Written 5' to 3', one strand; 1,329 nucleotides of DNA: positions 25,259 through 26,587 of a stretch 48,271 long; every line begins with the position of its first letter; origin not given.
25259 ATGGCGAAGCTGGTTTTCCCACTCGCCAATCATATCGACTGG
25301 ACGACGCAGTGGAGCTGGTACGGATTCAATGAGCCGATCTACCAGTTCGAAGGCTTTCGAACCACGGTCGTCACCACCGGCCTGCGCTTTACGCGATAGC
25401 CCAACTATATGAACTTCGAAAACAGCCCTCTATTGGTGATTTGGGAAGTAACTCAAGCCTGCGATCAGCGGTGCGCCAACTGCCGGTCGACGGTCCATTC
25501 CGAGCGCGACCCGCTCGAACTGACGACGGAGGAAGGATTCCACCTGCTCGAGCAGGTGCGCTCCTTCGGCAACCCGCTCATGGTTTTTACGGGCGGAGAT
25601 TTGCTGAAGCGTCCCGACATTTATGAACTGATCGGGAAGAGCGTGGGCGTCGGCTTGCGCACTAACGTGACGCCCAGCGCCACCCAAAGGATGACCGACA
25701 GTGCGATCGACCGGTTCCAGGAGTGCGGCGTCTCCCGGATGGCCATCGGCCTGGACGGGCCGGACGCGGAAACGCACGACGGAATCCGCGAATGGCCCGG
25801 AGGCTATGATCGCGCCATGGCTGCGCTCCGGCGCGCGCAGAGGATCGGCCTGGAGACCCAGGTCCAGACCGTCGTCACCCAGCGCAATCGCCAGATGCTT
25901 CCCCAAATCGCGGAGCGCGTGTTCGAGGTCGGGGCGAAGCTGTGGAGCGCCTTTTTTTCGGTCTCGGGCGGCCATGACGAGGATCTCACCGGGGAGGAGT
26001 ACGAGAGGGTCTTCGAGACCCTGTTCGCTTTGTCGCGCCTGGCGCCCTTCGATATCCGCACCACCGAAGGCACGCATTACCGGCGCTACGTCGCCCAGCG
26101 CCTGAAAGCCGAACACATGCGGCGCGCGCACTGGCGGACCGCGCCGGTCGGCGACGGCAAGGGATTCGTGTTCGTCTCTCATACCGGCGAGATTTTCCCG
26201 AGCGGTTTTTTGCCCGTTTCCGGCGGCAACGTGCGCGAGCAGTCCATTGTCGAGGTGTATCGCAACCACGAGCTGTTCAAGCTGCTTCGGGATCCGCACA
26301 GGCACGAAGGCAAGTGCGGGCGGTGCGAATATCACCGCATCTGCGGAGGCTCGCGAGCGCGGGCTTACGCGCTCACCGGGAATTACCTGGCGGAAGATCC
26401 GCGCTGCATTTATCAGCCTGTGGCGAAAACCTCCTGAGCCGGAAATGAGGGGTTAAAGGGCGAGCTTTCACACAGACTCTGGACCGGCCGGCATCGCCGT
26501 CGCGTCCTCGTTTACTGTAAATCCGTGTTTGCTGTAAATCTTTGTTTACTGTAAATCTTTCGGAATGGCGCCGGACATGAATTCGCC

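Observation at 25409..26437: Radical SAM/SPASM enzyme docked 9 nt behind the mtrB-like gene: candidate fourth component of the conduit module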

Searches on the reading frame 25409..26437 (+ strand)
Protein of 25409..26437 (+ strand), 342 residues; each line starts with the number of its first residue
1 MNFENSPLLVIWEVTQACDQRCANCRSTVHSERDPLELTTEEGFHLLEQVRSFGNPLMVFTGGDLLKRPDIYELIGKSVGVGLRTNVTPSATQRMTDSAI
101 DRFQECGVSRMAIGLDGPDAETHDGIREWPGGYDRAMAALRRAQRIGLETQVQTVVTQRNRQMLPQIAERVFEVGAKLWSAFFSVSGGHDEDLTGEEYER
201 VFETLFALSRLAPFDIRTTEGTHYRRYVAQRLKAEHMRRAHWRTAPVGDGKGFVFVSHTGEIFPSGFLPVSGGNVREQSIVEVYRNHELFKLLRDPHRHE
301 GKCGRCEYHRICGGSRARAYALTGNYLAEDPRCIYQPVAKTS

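Call 5: search_protein_families(library=ncbifam, proteins=[window:25409-26437:+], max_evalue=0.001)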
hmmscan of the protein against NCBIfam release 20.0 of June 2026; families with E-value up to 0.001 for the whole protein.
window:25409-26437:+ (342 aa): 46 families (the best 25 are shown)
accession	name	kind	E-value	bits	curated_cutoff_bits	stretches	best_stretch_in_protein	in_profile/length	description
TIGR04053.2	TIGR04053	equivalog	7.1e-122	407.2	395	1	1-337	1-366/366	TIGR04053 family radical SAM/SPASM domain-containing protein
TIGR04545.1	rSAM_ahbD_hemeb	equivalog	3e-89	299.8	500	1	9-337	1-339/339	heme b synthase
TIGR04055.1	rSAM_NirJ2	equivalog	1.5e-56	192.3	500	1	9-336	1-325/326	putative heme d1 biosynthesis radical SAM protein NirJ2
TIGR04051.1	rSAM_NirJ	equivalog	6e-40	137.3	515.45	2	9-173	3-165/354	heme d1 biosynthesis radical SAM protein NirJ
TIGR04347.1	pseudo_SAM_Halo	equivalog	3.3e-38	132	525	1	9-335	39-385/390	TIGR04347 family pseudo-SAM/SPASM protein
TIGR04546.1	rSAM_ahbC_deAc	equivalog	3.2e-37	128.3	650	1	9-334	40-384/390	12,18-didecarboxysiroheme deacetylase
TIGR04054.1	rSAM_NirJ1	equivalog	3.5e-32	111.5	650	1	9-334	37-381/387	putative heme d1 biosynthesis radical SAM protein NirJ1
TIGR02109.1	PQQ_syn_pqqE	equivalog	1.7e-30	106.2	381.35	2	5-177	4-175/358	pyrroloquinoline quinone biosynthesis protein PqqE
TIGR04303.1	GeoRSP_rSAM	equivalog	1.7e-29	103.5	400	1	6-333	3-324/325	GeoRSP system radical SAM/SPASM protein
TIGR03913.1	rad_SAM_trio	equivalog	1.5e-28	99.4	591.75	1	7-336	18-355/477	GDL motif peptide-associated radical SAM/SPASM maturase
TIGR03962.1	mycofact_rSAM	equivalog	3.3e-28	98.9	265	1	6-336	10-334/339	mycofactocin radical SAM maturase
NF045574.1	sacti_mat_StsB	exception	3.8e-27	95.2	625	1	9-323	97-403/466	StsB family radical SAM/SPASM domain sactipeptide maturase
TIGR04340.1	rSAM_ACGX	hypoth_equivalog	1e-25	90.7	400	1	12-334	7-338/341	radical SAM/SPASM domain protein, ACGX system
TIGR04133.1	rSAM_w_lipo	hypoth_equivalog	1.3e-22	80.2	425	1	10-315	26-330/350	TIGR04133 family radical SAM/SPASM protein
TIGR04466.1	rSAM_BlsE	equivalog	6.3e-21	75.2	400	1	14-180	9-171/327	cytosylglucuronate decarboxylase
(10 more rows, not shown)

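Call 6: search_protein_families(library=pfam, proteins=[window:25409-26437:+], max_evalue=0.001)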
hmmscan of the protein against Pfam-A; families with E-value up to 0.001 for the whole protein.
window:25409-26437:+ (342 aa): 1 family
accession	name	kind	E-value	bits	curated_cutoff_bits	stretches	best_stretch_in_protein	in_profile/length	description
PF04055.27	Radical_SAM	-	1.3e-16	61.7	29.5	1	13-169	2-164/166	Radical SAM superfamily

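Call 9: find_homologous_proteins(query=window:25409-26437:+, max_evalue=1e-20)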
Query window:25409-26437:+ (342 aa): 7653 proteins with E <= 1e-20 among 8000 candidates; the best 120 are listed.
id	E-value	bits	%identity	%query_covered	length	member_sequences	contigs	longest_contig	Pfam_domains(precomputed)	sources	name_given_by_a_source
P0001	6.1e-227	771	96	100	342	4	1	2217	PF04055.28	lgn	-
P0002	1.0e-200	684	85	99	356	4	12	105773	PF04055.28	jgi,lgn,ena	jgi:radical SAM protein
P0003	3.3e-200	683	85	99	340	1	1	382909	PF04055.28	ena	-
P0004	3.4e-199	679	85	99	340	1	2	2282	PF04055.28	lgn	-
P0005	5.4e-198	676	84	99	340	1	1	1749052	PF04055.28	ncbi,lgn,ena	-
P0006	9.7e-190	648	81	100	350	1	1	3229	PF04055.28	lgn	-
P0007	1.5e-159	549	70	99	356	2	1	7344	PF04055.28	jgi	jgi:AdoMet-dependent heme synthase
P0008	8.2e-159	547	69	99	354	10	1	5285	PF04055.28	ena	-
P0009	8.6e-153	527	68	99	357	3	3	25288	PF04055.28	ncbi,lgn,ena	-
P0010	5.3e-152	524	67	99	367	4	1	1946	PF04055.28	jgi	jgi:radical SAM protein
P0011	8.6e-152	524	67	99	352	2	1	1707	PF04055.28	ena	-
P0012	6.6e-151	521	68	99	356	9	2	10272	PF04055.28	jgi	-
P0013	7.8e-151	520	67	99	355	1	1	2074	PF04055.28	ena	-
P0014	8.8e-151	520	67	99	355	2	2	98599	PF04055.28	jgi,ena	jgi:radical SAM protein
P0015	5.5e-150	518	65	100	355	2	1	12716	PF04055.28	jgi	jgi:AdoMet-dependent heme synthase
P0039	1.1e-146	507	65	99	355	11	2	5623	PF04055.28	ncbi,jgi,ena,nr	ncbi:MAG TPA: TIGR04053 family radical SAM/SPASM domain-containing protein [Bryobacteraceae bacteriu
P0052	7.7e-146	504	66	99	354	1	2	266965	PF04055.28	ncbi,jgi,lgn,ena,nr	ncbi:MAG TPA: TIGR04053 family radical SAM/SPASM domain-containing protein [Bryobacteraceae bacteriu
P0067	5.0e-145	501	65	99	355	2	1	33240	PF04055.28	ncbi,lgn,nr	ncbi:MAG TPA: TIGR04053 family radical SAM/SPASM domain-containing protein [Bryobacteraceae bacteriu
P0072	6.8e-145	501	64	99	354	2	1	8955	PF04055.28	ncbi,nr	ncbi:MAG: TIGR04053 family radical SAM/SPASM domain-containing protein [Acidobacteria bacterium]|nr:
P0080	2.2e-144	499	65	99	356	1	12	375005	PF04055.28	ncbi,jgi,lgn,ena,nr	ncbi:MAG TPA: TIGR04053 family radical SAM/SPASM domain-containing protein [Bryobacteraceae bacteriu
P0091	4.1e-144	498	64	99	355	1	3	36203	PF04055.28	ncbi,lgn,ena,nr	ncbi:MAG: TIGR04053 family radical SAM/SPASM domain-containing protein [Acidobacteriia bacterium]|nr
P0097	7.6e-144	497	63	99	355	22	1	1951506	PF04055.28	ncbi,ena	-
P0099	1.2e-143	497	64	99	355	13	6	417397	PF04055.28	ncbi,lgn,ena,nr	ncbi:MAG: TIGR04053 family radical SAM/SPASM domain-containing protein [Acidobacteriia bacterium]|nr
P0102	1.3e-143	497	63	99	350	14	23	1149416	PF04055.28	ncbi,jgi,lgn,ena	ncbi:MAG: TIGR04053 family radical SAM/SPASM domain-containing protein [Bryobacteraceae bacterium]|j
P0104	1.4e-143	497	63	99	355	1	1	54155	PF04055.28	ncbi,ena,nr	ncbi:MAG: TIGR04053 family radical SAM/SPASM domain-containing protein [Acidobacteriia bacterium]|nr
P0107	1.5e-143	496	64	99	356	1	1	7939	PF04055.28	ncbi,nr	ncbi:MAG TPA: TIGR04053 family radical SAM/SPASM domain-containing protein [Bryobacteraceae bacteriu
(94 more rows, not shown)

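Call 10: find_encoding_contigs(protein=P0005, flank=10000, max_places=3)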
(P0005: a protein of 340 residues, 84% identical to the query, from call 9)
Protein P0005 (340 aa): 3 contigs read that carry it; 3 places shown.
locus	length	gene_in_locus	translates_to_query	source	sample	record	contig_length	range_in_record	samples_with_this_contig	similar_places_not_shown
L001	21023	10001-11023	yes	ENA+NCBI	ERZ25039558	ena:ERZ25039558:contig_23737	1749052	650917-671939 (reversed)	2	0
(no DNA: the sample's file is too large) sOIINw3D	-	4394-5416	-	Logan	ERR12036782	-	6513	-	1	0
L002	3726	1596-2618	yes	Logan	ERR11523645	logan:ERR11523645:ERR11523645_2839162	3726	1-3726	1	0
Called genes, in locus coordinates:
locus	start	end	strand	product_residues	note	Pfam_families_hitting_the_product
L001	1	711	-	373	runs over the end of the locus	PF04338:DUF481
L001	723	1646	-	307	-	PF00871:Acetate_kinase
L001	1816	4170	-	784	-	PF09364:XFP_N, PF03894:XFP, PF09363:XFP_C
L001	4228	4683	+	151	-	PF02502:LacAB_rpiB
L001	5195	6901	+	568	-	PF14522:Cytochrome_C7 (faint), PF14537:Cytochrom_c3_2 (faint), PF22113:Mtrc-MtrF_II-IV_dom, PF09699:Paired_CXXCH_1 (weak), PF22113:Mtrc-MtrF_II-IV_dom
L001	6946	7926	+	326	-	PF13435:Cytochrome_C554 (faint), PF22678:Cytochrom_c_NrfB-like (faint), PF14522:Cytochrome_C7 (faint), PF14537:Cytochrom_c3_2 (faint), PF09699:Paired_CXXCH_1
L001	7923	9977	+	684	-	-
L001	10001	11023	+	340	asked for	PF04055:Radical_SAM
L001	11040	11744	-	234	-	PF04405:ScdA_N, PF01814:Hemerythrin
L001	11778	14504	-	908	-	PF02629:CoA_binding, PF13380:CoA_binding_2, PF13607:Succ_CoA_lig, PF19045:Ligase_CoA_2, PF13549:ATP-grasp_5, PF13302:Acetyltransf_3, PF00583:Acetyltransf_1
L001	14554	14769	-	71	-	-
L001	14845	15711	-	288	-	PF01292:Ni_hydr_CYTB (weak)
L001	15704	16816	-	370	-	PF14522:Cytochrome_C7 (faint), PF02085:Cytochrom_CIII (faint), PF09699:Paired_CXXCH_1 (faint), PF14537:Cytochrom_c3_2 (faint), PF22113:Mtrc-MtrF_II-IV_dom (weak)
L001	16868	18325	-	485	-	PF03264:Cytochrom_NNT (weak), PF14522:Cytochrome_C7 (faint)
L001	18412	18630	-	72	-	-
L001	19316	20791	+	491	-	PF13426:PAS_9 (weak), PF00512:HisKA, PF02518:HATPase_c (weak), PF00072:Response_reg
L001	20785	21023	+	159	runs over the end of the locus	PF00072:Response_reg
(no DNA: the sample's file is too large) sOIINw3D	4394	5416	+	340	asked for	PF04055:Radical_SAM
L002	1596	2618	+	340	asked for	PF04055:Radical_SAM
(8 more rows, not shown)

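Call 11: find_encoding_contigs(protein=P0002, flank=10000, max_places=4)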
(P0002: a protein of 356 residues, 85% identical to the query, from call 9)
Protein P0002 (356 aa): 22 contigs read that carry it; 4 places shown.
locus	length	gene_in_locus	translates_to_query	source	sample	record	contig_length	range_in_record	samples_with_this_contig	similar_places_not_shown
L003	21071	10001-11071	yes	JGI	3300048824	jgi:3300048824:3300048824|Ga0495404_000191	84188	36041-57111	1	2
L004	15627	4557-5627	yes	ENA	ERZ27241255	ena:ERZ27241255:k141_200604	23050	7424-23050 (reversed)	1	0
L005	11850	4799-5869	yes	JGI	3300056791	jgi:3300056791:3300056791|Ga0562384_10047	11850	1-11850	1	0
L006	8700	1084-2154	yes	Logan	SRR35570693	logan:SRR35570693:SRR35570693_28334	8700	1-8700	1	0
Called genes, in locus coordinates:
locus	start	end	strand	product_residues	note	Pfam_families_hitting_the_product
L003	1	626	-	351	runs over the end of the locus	PF04338:DUF481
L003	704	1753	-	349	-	PF00871:Acetate_kinase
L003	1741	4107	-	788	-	PF09364:XFP_N, PF03894:XFP, PF09363:XFP_C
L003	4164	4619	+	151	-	PF02502:LacAB_rpiB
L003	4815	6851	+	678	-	PF14522:Cytochrome_C7 (faint), PF09699:Paired_CXXCH_1 (faint), PF14537:Cytochrom_c3_2 (faint), PF22113:Mtrc-MtrF_II-IV_dom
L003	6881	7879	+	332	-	PF13435:Cytochrome_C554 (faint), PF22678:Cytochrom_c_NrfB-like (faint), PF14522:Cytochrome_C7 (faint), PF14537:Cytochrom_c3_2 (faint), PF09699:Paired_CXXCH_1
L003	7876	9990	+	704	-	-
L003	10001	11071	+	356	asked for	PF04055:Radical_SAM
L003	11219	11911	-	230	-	PF04405:ScdA_N, PF01814:Hemerythrin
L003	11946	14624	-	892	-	PF02629:CoA_binding, PF13380:CoA_binding_2, PF13607:Succ_CoA_lig, PF19045:Ligase_CoA_2, PF13549:ATP-grasp_5, PF13302:Acetyltransf_3, PF00583:Acetyltransf_1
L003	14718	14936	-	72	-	-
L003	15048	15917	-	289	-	PF01292:Ni_hydr_CYTB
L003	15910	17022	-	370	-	PF22113:Mtrc-MtrF_II-IV_dom (faint), PF09699:Paired_CXXCH_1 (faint), PF14522:Cytochrome_C7 (faint), PF14537:Cytochrom_c3_2 (faint)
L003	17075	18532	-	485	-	PF03264:Cytochrom_NNT, PF14522:Cytochrome_C7 (faint)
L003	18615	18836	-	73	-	-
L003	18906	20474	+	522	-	PF00989:PAS, PF08448:PAS_4, PF00989:PAS, PF08448:PAS_4, PF13188:PAS_8, PF13426:PAS_9, PF00512:HisKA, PF02518:HATPase_c, +4 more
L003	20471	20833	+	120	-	PF00072:Response_reg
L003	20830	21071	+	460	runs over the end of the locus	PF00072:Response_reg, PF00158:Sigma54_activat, PF14532:Sigma54_activ_2, PF01078:Mg_chelatase (faint), PF07728:AAA_5 (weak), PF25601:AAA_lid_14, PF02954:HTH_8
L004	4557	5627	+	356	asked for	PF04055:Radical_SAM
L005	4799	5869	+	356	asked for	PF04055:Radical_SAM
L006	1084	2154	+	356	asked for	PF04055:Radical_SAM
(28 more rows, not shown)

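Call 13: find_related_loci(query=A1, collection=genome_contigs, flank=10000)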
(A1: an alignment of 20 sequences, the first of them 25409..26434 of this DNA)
Query A1 (342 aa) in genome_contigs; peptide patterns used: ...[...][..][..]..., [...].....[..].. (x = any residue, [..] = any of these).
440 stretches matched a pattern; 415 encode a relative of the query (tblastn E <= 1e-3); the best 80 are kept; 80 distinct loci.
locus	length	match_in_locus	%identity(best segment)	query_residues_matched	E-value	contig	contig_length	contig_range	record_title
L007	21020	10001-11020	84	1-340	0e+0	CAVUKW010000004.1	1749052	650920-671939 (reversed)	MAG: Terriglobia bacterium isolate MFD06435.bin.2.63 genome assembly, contig: contig_23737, whole genome shotgun sequenc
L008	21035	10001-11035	66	1-337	2e-154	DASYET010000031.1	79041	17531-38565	MAG TPA_asm: Bryobacteraceae bacterium isolate SMAG_U4994 k141_4136115, whole genome shotgun sequence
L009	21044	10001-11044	64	1-337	2e-153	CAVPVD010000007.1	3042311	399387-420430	MAG: Bryobacterales bacterium isolate MFD00082.bin.2.118 genome assembly, contig: contig_2002, whole genome shotgun sequ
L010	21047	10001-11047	63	1-338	1e-152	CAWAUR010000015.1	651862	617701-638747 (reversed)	MAG: Bryobacterales bacterium isolate MFD09567.bin.1.40 genome assembly, contig: contig_55631, whole genome shotgun sequ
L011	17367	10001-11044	64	1-337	4e-152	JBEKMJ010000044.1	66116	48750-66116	MAG: Bryobacteraceae bacterium isolate SPRUCE 391 SPRUCE_391_44, whole genome shotgun sequence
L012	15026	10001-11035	66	1-337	8e-152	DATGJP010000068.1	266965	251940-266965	MAG TPA_asm: Bryobacteraceae bacterium isolate SMAG_U9836 k141_575004, whole genome shotgun sequence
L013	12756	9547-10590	64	1-337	7e-152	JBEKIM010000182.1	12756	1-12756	MAG: Bryobacteraceae bacterium isolate SPRUCE 2 SPRUCE_2_182, whole genome shotgun sequence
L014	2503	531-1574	65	1-337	5e-161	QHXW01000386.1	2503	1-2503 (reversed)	MAG: Acidobacteria bacterium isolate gp3 AA109 14_0903_13_30cm_scaffold_3900772_curated, whole genome shotgun sequence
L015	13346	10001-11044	64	1-337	2e-151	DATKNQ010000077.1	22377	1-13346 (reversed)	MAG TPA_asm: Bryobacteraceae bacterium isolate SMAG_U14741 k141_3514631, whole genome shotgun sequence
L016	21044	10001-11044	64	1-337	2e-151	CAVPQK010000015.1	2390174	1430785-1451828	MAG: Bryobacterales bacterium isolate MFD00082.bin.1.148 genome assembly, contig: contig_2743, whole genome shotgun sequ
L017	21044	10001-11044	65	1-337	2e-151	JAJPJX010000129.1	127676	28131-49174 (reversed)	MAG: Solibacteraceae bacterium isolate Centralia_MAG_57 k107_18716861, whole genome shotgun sequence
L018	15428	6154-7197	63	1-337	1e-151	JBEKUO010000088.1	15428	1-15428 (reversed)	MAG: Bryobacteraceae bacterium isolate SPRUCE 583 SPRUCE_583_88, whole genome shotgun sequence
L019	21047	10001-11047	64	1-338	4e-151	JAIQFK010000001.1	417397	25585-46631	MAG: Terriglobia bacterium isolate SRVP_11 SR-VP_26_10_2019_C_20cm_scaffold_10, whole genome shotgun sequence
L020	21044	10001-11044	64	1-337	5e-151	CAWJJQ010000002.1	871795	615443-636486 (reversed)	MAG: Bryobacterales bacterium isolate MFD05705.bin.1.75 genome assembly, contig: contig_17987, whole genome shotgun sequ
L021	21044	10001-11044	63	1-337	4e-151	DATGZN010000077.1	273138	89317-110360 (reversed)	MAG TPA_asm: Bryobacteraceae bacterium isolate SMAG_U10665 k141_593257, whole genome shotgun sequence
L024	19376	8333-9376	64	1-337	7e-151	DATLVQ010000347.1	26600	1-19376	MAG TPA_asm: Bryobacteraceae bacterium isolate SMAG_U13196 k141_153319, whole genome shotgun sequence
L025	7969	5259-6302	64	1-337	2e-150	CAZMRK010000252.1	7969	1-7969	MAG TPA_asm: uncultured Solibacteraceae bacterium isolate binchicken_co84_469 genome assembly, contig: k141_1264874, who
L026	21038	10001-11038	63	1-338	2e-150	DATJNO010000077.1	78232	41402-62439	MAG TPA_asm: Bryobacteraceae bacterium isolate SMAG_U14863 k141_1442550, whole genome shotgun sequence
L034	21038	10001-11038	64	1-337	9e-150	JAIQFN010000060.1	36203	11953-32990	MAG: Terriglobia bacterium isolate SRVP_6 SR-VP_26_10_2019_C_20cm_scaffold_2049, whole genome shotgun sequence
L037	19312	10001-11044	64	1-340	7e-150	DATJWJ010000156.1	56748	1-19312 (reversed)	MAG TPA_asm: Bryobacteraceae bacterium isolate SMAG_U15096 k141_2844905, whole genome shotgun sequence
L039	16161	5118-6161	64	1-339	2e-149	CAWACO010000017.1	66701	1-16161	MAG: Bryobacterales bacterium isolate MFD03346.bin.2.24 genome assembly, contig: contig_23788, whole genome shotgun sequ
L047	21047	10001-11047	63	1-339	6e-148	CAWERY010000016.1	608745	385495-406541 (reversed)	MAG: uncultured Solibacteraceae bacterium isolate MFD04967.bin.2.95 genome assembly, contig: contig_56255, whole genome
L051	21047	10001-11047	64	1-339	6e-148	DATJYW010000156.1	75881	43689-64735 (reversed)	MAG TPA_asm: Candidatus Acidiferrales bacterium isolate SMAG_U15162 k141_3009919, whole genome shotgun sequence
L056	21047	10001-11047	63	1-340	2e-147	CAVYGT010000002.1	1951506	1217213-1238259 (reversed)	MAG: Terriglobia bacterium isolate MFD05377.bin.1.65 genome assembly, contig: contig_100354, whole genome shotgun sequen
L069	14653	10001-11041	62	1-337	2e-146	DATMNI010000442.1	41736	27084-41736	MAG TPA_asm: Candidatus Acidiferrales bacterium isolate SMAG_U12846 k141_4537606, whole genome shotgun sequence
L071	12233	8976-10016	63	1-337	4e-146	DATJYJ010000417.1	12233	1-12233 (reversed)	MAG TPA_asm: Verrucomicrobiia bacterium isolate SMAG_U15149 k141_2289395, whole genome shotgun sequence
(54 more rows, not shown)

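Call 39: search_protein_families(library=pfam, proteins=[L071:8161-8802:-, L047:8165-9190:-, L024:9425-10441:-, L037:12705-15422:+, L051:6892-8193:+, L026:17342-18256:+, L056:8102-9757:+, L017:6422-7531:+, L017:7554-8231:+, L017:8319-9908:+], max_evalue=0.00001)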
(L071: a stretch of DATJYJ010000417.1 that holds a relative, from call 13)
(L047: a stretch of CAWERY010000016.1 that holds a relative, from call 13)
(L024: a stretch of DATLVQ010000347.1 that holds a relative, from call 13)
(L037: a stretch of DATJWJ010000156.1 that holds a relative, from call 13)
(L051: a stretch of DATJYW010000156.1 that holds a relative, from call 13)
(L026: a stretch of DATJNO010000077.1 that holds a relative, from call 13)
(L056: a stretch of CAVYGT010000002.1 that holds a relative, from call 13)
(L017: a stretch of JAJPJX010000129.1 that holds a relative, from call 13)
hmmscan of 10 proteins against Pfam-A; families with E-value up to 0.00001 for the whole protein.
L071:8161-8802:- (213 aa): 1 family
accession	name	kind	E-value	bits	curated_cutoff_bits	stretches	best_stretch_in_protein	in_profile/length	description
PF02223.23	Thymidylate_kin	-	2.3e-46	158.3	27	1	11-204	1-184/185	Thymidylate kinase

L047:8165-9190:- (341 aa): 3 families
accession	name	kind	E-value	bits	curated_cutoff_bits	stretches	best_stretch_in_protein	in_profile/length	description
PF13177.12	DNA_pol3_delta2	-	1.6e-33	116.4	27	1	8-185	2-160/161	DNA polymerase III, delta subunit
PF00004.35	AAA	-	7.1e-08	33.4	21.2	1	28-178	1-124/131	ATPase family associated with various cellular activities (AAA)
PF07728.20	AAA_5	-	3.3e-06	27.6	22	0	28-152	2-92/139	AAA domain (dynein-related subfamily)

L024:9425-10441:- (338 aa): 6 families
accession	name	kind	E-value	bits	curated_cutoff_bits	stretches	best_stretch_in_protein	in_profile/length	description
PF12801.12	Fer4_5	-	3.3e-17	62.6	22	2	82-128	1-43/48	4Fe-4S binding domain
PF00037.32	Fer4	-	4.7e-10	39.3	21.1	0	263-276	7-20/24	4Fe-4S binding domain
PF13237.11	Fer4_10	-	1.8e-08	34.6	25.5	1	230-275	2-53/53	4Fe-4S dicluster domain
PF12837.12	Fer4_6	-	3.7e-07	30.2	25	0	230-249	2-21/24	4Fe-4S binding domain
PF14697.11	Fer4_21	-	6.7e-07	29.8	35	1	235-282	6-59/59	4Fe-4S dicluster domain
PF13187.11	Fer4_9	-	1.5e-06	28.5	27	0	237-276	2-49/52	4Fe-4S dicluster domain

L037:12705-15422:+ (905 aa): 3 families
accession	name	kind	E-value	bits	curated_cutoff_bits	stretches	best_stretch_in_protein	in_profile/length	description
PF17831.6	PDH_E1_M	-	5e-99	330.7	23.2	1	498-717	10-229/229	Pyruvate dehydrogenase E1 component middle domain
PF22613.1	Transketolase_C_1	-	1.7e-19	70.6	27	1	730-861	1-111/113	Transketolase-like TK C-terminal domain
PF00456.26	Transketolase_N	-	6.4e-14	52.1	22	1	97-316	3-218/334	Transketolase, thiamine diphosphate binding domain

L051:6892-8193:+ (433 aa): 1 family
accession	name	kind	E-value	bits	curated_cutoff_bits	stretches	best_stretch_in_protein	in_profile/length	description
PF00275.25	EPSP_synthase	-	3.1e-101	339.6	22.8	1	14-427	3-416/417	EPSP synthase (3-phosphoshikimate 1-carboxyvinyltransferase)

L026:17342-18256:+ (304 aa): 3 families
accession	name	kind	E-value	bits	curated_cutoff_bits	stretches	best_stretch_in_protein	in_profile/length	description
PF02423.21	OCD_Mu_crystall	-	3.2e-59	200.9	24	1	4-291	6-312/314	Ornithine cyclodeaminase/mu-crystallin family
PF01488.26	Shikimate_DH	-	3.1e-07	31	24.3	1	115-197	9-95/138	Shikimate / quinate 5-dehydrogenase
PF03807.23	F420_oxidored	-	1e-06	29.7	21.6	1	121-186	2-68/94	NADP oxidoreductase coenzyme F420-dependent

L056:8102-9757:+ (551 aa): 1 family
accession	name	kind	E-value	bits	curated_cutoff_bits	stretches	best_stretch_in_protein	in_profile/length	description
PF00474.23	SSF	-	3.2e-52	178.2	22.8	1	35-446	1-406/406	Sodium:solute symporter family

L017:6422-7531:+ (369 aa): 4 families
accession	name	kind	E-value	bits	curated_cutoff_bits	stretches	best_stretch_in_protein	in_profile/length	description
PF00034.26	Cytochrom_C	-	2.3e-26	93.4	21.3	2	28-106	2-86/90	Cytochrome c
PF13442.11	Cytochrome_CBB3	-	3.6e-25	88.5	27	1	289-365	2-68/68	Cytochrome C oxidase, cbb3-type, subunit III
PF14495.11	Cytochrom_C550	-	6.9e-07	29.5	27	0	290-308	26-43/136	Cytochrome c-550 domain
PF14522.11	Cytochrome_C7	-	1.4e-06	28.5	24.8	0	299-309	13-23/67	Cytochrome c7 and related cytochrome c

L017:7554-8231:+ (225 aa): 3 families
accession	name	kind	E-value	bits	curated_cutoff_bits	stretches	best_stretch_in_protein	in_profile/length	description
PF00027.35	cNMP_binding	-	2.8e-21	75.7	27.5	1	32-119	2-89/89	Cyclic nucleotide-binding domain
PF13545.12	HTH_Crp_2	-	4.3e-21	75.1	27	1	151-219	1-69/70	Crp-like helix-turn-helix domain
PF00325.26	Crp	-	9.6e-08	32.1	21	1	171-202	1-32/32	Bacterial regulatory proteins, crp family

L017:8319-9908:+ (529 aa): 1 family
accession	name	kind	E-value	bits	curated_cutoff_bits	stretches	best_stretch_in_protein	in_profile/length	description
PF03023.19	MurJ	-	2.4e-91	307.1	27.4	1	34-479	2-435/451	Lipid II flippase MurJ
